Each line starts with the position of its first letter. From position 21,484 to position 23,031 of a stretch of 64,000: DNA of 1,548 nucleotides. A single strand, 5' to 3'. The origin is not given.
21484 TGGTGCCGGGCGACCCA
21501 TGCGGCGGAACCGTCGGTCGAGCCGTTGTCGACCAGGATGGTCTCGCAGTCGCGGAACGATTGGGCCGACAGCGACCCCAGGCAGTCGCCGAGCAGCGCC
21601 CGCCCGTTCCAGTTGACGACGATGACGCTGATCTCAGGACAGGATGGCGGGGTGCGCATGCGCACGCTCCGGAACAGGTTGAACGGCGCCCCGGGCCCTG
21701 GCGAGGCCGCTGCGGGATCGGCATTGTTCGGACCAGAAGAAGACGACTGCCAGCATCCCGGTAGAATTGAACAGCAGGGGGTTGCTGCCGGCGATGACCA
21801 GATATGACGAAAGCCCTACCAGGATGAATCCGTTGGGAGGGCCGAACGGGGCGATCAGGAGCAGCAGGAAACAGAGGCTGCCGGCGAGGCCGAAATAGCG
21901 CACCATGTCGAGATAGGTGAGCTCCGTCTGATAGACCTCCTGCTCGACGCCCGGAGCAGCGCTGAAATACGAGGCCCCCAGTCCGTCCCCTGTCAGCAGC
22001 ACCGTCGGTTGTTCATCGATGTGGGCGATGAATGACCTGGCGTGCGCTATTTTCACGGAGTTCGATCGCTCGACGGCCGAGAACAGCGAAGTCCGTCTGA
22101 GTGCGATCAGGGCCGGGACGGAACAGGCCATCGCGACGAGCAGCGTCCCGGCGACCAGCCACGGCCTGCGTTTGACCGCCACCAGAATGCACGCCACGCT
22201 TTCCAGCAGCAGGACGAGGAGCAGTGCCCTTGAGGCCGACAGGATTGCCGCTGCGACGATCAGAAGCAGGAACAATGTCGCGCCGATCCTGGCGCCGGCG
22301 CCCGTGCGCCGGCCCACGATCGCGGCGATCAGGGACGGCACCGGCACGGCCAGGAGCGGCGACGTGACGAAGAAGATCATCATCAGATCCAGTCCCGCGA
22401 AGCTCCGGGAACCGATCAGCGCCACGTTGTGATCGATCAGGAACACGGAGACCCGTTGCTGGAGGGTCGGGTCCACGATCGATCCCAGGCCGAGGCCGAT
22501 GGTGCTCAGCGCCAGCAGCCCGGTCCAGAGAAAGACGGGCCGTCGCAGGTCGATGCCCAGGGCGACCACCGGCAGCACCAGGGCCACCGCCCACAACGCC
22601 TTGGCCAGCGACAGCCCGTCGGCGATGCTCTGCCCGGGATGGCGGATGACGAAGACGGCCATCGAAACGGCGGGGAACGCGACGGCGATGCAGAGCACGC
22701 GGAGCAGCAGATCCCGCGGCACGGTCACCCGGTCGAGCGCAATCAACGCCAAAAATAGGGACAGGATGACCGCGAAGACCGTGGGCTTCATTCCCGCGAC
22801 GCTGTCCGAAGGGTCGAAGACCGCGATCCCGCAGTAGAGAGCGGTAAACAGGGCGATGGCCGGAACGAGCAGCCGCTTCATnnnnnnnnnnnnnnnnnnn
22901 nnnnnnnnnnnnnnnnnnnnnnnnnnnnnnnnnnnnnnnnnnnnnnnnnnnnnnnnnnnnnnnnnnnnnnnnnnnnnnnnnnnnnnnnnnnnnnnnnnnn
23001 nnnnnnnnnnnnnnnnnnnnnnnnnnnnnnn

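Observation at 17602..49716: A 32-kb single-strand polysaccharide locus with duplicated Wzx/Wzy/Wzz machinery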

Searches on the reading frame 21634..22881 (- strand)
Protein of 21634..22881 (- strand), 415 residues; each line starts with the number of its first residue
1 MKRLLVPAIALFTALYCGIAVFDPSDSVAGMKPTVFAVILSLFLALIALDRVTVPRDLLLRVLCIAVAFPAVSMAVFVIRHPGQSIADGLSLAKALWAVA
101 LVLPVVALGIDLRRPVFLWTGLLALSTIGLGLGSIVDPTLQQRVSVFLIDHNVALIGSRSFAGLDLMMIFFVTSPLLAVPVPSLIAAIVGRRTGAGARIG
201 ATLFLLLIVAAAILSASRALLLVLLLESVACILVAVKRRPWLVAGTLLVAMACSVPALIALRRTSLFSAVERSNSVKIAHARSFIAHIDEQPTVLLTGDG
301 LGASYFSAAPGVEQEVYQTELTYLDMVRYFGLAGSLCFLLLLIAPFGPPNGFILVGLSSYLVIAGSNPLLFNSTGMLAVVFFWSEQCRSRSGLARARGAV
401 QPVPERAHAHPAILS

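Call 6: search_protein_families(library=pfam, proteins=[window:21634-22881:-], max_evalue=0.01)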
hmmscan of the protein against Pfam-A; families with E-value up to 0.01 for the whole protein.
window:21634-22881:- (415 aa): 1 family
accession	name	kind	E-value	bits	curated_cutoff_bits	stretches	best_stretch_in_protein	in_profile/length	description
PF04932.20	Wzy_C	-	7e-05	23.1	31.7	1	204-338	2-148/149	O-Antigen ligase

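Call 10: search_protein_families(library=ncbifam, proteins=[window:21634-22881:-], max_evalue=0.01)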
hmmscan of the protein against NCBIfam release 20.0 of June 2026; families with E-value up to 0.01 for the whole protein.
window:21634-22881:- (415 aa): 0 families

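Call 30: search_solved_structures(query=window:21634-22881:-, max_evalue=10)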
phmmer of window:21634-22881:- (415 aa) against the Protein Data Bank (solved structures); distinct sequences matched with E-value up to 10: 0.

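Call 45: find_homologous_proteins(query=window:21634-22881:-, max_evalue=0.001)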
Query window:21634-22881:- (415 aa): 18 proteins with E <= 0.001 among 8000 candidates.
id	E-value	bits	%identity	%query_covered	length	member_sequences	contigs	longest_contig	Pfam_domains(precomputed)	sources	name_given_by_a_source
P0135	2.0e-253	858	100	100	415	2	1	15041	-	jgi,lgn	jgi:hypothetical protein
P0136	1.2e-154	533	66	97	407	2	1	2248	-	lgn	-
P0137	3.0e-135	469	58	98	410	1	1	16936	PF04932.21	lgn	-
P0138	7.6e-123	429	56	95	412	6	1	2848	PF04932.21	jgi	-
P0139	6.3e-122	426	51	98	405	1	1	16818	-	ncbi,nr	ncbi:MAG: hypothetical protein Q7U71_01895 [bacterium]|nr:hypothetical protein [bacterium]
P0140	1.6e-121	424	57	94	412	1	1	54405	PF04932.21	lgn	-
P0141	5.3e-117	409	55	97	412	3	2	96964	PF04932.21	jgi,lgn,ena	-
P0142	2.1e-113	397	51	97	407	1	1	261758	-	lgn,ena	-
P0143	3.6e-113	397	58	80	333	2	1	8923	PF04932.21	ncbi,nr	ncbi:MAG: O-antigen ligase family protein, partial [Candidatus Edwardsbacteria bacterium]|nr:O-antig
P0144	4.3e-111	390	56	91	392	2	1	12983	PF04932.21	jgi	jgi:hypothetical protein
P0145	1.2e-110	388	52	93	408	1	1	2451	PF04932.21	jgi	jgi:hypothetical protein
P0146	3.2e-110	387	52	86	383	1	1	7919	-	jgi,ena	-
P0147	5.5e-109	383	52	94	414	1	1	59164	-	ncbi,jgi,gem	-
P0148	2.2e-108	381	51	94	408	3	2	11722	-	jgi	jgi:hypothetical protein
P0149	6.5e-107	376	52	93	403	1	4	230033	-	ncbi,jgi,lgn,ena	jgi:hypothetical protein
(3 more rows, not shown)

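Call 46: find_encoding_contigs(protein=P0142, flank=10000, max_places=1)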
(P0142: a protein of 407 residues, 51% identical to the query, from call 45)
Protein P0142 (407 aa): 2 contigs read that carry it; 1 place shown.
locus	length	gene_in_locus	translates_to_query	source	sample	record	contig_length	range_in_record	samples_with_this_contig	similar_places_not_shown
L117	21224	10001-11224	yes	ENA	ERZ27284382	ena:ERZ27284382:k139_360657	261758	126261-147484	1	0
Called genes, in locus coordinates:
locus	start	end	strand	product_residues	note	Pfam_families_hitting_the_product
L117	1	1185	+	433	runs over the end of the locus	PF04413:Glycos_transf_N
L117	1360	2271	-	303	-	PF03783:CsgG, PF13036:LpoB (weak)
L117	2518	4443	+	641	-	PF02824:TGS, PF07973:tRNA_SAD, PF00587:tRNA-synt_2b, PF03129:HGTP_anticodon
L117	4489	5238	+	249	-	-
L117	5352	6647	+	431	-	PF01943:Polysacc_synt, PF13440:Polysacc_synt_3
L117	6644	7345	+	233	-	PF13489:Methyltransf_23, PF07021:MetW, PF13847:Methyltransf_31, PF08241:Methyltransf_11, PF08242:Methyltransf_12, PF13649:Methyltransf_25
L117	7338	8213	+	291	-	PF00535:Glycos_transf_2, PF13641:Glyco_tranf_2_3, PF13632:Glyco_trans_2_3 (weak)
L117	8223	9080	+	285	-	PF13641:Glyco_tranf_2_3, PF00535:Glycos_transf_2, PF10111:Glyco_tranf_2_2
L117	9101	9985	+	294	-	PF00535:Glycos_transf_2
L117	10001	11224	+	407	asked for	-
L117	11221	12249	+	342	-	PF13641:Glyco_tranf_2_3, PF00535:Glycos_transf_2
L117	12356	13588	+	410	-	PF13439:Glyco_transf_4, PF13579:Glyco_trans_4_4, PF00534:Glycos_transf_1, PF13692:Glyco_trans_1_4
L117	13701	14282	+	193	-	PF00583:Acetyltransf_1, PF13508:Acetyltransf_7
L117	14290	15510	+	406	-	PF04932:Wzy_C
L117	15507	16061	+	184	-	PF02397:Bac_transf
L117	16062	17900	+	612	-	PF13727:CoA_binding_3, PF01073:3Beta_HSD, PF01370:Epimerase, PF02719:Polysacc_synt_2, PF04321:RmlD_sub_bind, PF08659:KR (weak), PF16363:GDP_Man_Dehyd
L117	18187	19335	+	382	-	PF00155:Aminotran_1_2, PF01041:DegT_DnrJ_EryC1, PF01053:Cys_Met_Meta_PP (weak), PF05889:SepSecS (weak)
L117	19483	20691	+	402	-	PF02350:Epimerase_2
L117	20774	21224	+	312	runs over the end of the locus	PF01370:Epimerase, PF04321:RmlD_sub_bind (weak), PF16363:GDP_Man_Dehyd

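Call 47: find_encoding_contigs(protein=P0149, flank=10000, max_places=1)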
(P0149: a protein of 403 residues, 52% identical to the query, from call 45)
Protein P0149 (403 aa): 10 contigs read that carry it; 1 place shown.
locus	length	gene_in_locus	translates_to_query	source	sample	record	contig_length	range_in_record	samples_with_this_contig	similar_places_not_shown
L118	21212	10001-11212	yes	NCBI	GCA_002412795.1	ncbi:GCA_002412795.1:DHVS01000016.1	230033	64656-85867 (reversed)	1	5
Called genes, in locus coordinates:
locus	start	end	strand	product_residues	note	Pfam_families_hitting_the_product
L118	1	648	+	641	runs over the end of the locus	PF02824:TGS, PF07973:tRNA_SAD, PF00587:tRNA-synt_2b, PF03129:HGTP_anticodon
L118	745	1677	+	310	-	PF01073:3Beta_HSD (faint), PF01370:Epimerase, PF02719:Polysacc_synt_2 (faint), PF04321:RmlD_sub_bind (weak), PF16363:GDP_Man_Dehyd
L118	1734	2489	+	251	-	-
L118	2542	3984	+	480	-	PF01943:Polysacc_synt, PF13440:Polysacc_synt_3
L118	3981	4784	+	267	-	PF08242:Methyltransf_12, PF13489:Methyltransf_23, PF08241:Methyltransf_11, PF13649:Methyltransf_25, PF13847:Methyltransf_31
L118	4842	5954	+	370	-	PF01041:DegT_DnrJ_EryC1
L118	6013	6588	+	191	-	PF00132:Hexapep (faint)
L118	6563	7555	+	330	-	PF00108:Thiolase_N (faint), PF08545:ACP_syn_III, PF08541:ACP_syn_III_C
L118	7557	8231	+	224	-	PF00106:adh_short, PF13561:adh_short_C2, PF08659:KR (weak)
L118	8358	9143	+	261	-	PF00535:Glycos_transf_2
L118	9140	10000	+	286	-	PF00535:Glycos_transf_2 (weak)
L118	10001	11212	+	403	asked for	-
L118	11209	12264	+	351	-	PF00535:Glycos_transf_2, PF10111:Glyco_tranf_2_2 (weak), PF13641:Glyco_tranf_2_3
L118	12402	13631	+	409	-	PF13439:Glyco_transf_4, PF13579:Glyco_trans_4_4, PF00534:Glycos_transf_1, PF13692:Glyco_trans_1_4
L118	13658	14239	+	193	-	PF00583:Acetyltransf_1, PF13508:Acetyltransf_7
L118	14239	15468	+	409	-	PF04932:Wzy_C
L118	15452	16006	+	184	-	PF02397:Bac_transf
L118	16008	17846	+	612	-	PF13727:CoA_binding_3, PF01073:3Beta_HSD, PF01370:Epimerase, PF02719:Polysacc_synt_2, PF04321:RmlD_sub_bind, PF08659:KR (faint), PF16363:GDP_Man_Dehyd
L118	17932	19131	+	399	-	PF00155:Aminotran_1_2 (weak), PF01041:DegT_DnrJ_EryC1, PF01053:Cys_Met_Meta_PP (weak)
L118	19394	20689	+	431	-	PF02350:Epimerase_2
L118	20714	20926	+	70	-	-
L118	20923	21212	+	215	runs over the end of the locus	PF19502:DUF6036 (weak)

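Call 52: find_encoding_contigs(protein=P0141, flank=10000, max_places=1)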
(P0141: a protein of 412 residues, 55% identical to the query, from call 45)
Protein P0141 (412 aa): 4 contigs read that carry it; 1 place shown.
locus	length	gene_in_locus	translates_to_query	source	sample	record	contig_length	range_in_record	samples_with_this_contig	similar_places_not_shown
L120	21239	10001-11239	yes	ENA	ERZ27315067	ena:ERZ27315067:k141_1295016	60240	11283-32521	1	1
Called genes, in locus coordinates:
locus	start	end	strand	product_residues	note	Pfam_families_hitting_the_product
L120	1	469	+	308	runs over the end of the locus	PF00535:Glycos_transf_2, PF13641:Glyco_tranf_2_3 (weak)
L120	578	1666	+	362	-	PF13439:Glyco_transf_4 (weak), PF20706:GT4-conflict, PF00534:Glycos_transf_1, PF13692:Glyco_trans_1_4, PF13524:Glyco_trans_1_2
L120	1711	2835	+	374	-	PF13439:Glyco_transf_4, PF00534:Glycos_transf_1, PF13692:Glyco_trans_1_4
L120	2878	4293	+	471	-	PF13727:CoA_binding_3, PF02397:Bac_transf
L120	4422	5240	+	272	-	-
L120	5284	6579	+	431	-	PF01943:Polysacc_synt, PF13440:Polysacc_synt_3 (weak)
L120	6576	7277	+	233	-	PF13489:Methyltransf_23, PF07021:MetW, PF13847:Methyltransf_31, PF08241:Methyltransf_11, PF08242:Methyltransf_12, PF13649:Methyltransf_25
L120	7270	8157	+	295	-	PF00535:Glycos_transf_2, PF13641:Glyco_tranf_2_3, PF13632:Glyco_trans_2_3 (weak)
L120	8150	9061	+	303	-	PF00535:Glycos_transf_2, PF10111:Glyco_tranf_2_2, PF13641:Glyco_tranf_2_3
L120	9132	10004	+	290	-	PF00535:Glycos_transf_2 (weak)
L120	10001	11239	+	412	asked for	PF04932:Wzy_C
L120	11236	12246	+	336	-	PF00535:Glycos_transf_2, PF10111:Glyco_tranf_2_2 (weak), PF13641:Glyco_tranf_2_3, PF13632:Glyco_trans_2_3 (weak)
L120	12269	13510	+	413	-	PF13439:Glyco_transf_4, PF13579:Glyco_trans_4_4, PF00534:Glycos_transf_1, PF13692:Glyco_trans_1_4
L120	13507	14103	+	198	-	PF00583:Acetyltransf_1, PF13508:Acetyltransf_7 (weak)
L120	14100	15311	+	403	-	PF04932:Wzy_C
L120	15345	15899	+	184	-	PF02397:Bac_transf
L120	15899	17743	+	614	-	PF13727:CoA_binding_3, PF17836:PglD_N (weak), PF01073:3Beta_HSD, PF01370:Epimerase, PF02719:Polysacc_synt_2, PF04321:RmlD_sub_bind, PF16363:GDP_Man_Dehyd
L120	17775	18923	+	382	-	PF00155:Aminotran_1_2 (weak), PF01041:DegT_DnrJ_EryC1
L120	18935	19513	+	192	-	PF25084:LbH_EIF2B (weak), PF00132:Hexapep, PF25087:GMPPB_C (weak), PF00132:Hexapep, PF14602:Hexapep_2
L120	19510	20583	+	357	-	PF01380:SIS (weak), PF10432:bact-PGI_C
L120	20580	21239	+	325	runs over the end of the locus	PF00483:NTP_transferase, PF01128:IspD (faint), PF12804:NTP_transf_3, PF24894:Hexapep_GlmU (faint), PF25084:LbH_EIF2B (weak), PF25087:GMPPB_C (weak)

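Call 54: find_encoding_contigs(protein=P0140, flank=10000, max_places=1)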
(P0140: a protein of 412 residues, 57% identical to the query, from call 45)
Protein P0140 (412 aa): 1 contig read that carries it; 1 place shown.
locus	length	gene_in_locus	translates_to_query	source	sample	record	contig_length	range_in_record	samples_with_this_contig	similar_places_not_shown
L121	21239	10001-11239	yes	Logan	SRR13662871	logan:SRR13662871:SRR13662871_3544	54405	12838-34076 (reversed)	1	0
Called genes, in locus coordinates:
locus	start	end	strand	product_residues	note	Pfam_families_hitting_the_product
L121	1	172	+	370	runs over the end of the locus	PF13439:Glyco_transf_4, PF20706:GT4-conflict, PF00534:Glycos_transf_1, PF13692:Glyco_trans_1_4, PF13524:Glyco_trans_1_2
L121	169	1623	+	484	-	PF02310:B12-binding, PF04055:Radical_SAM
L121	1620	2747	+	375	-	PF00535:Glycos_transf_2, PF10111:Glyco_tranf_2_2 (weak), PF13641:Glyco_tranf_2_3, PF13632:Glyco_trans_2_3 (faint)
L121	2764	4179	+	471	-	PF13727:CoA_binding_3, PF02397:Bac_transf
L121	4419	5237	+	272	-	-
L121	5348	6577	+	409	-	PF01943:Polysacc_synt, PF13440:Polysacc_synt_3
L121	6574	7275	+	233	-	PF13489:Methyltransf_23, PF07021:MetW, PF13847:Methyltransf_31, PF08241:Methyltransf_11, PF08242:Methyltransf_12, PF13649:Methyltransf_25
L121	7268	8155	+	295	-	PF00535:Glycos_transf_2, PF13641:Glyco_tranf_2_3, PF13632:Glyco_trans_2_3 (weak)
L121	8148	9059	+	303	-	PF00535:Glycos_transf_2, PF10111:Glyco_tranf_2_2, PF13641:Glyco_tranf_2_3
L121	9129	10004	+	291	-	-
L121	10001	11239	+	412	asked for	PF04932:Wzy_C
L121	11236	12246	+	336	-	PF00535:Glycos_transf_2, PF10111:Glyco_tranf_2_2 (weak), PF13641:Glyco_tranf_2_3, PF13632:Glyco_trans_2_3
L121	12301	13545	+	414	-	PF13439:Glyco_transf_4, PF13579:Glyco_trans_4_4, PF00534:Glycos_transf_1, PF13692:Glyco_trans_1_4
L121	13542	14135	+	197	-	PF00583:Acetyltransf_1, PF13508:Acetyltransf_7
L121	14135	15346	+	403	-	PF04932:Wzy_C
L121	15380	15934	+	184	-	PF02397:Bac_transf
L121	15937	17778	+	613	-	PF13727:CoA_binding_3, PF17836:PglD_N (weak), PF00106:adh_short (weak), PF01073:3Beta_HSD, PF01370:Epimerase, PF02719:Polysacc_synt_2, PF04321:RmlD_sub_bind, PF16363:GDP_Man_Dehyd, +1 more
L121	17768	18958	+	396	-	PF00155:Aminotran_1_2 (faint), PF01041:DegT_DnrJ_EryC1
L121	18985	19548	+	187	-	PF25084:LbH_EIF2B (weak), PF00132:Hexapep, PF25087:GMPPB_C (weak), PF00132:Hexapep, PF14602:Hexapep_2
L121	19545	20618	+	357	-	PF01380:SIS (weak), PF10432:bact-PGI_C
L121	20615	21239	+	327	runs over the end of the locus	PF00483:NTP_transferase, PF12804:NTP_transf_3, PF25084:LbH_EIF2B (weak), PF00132:Hexapep (faint), PF25087:GMPPB_C (weak)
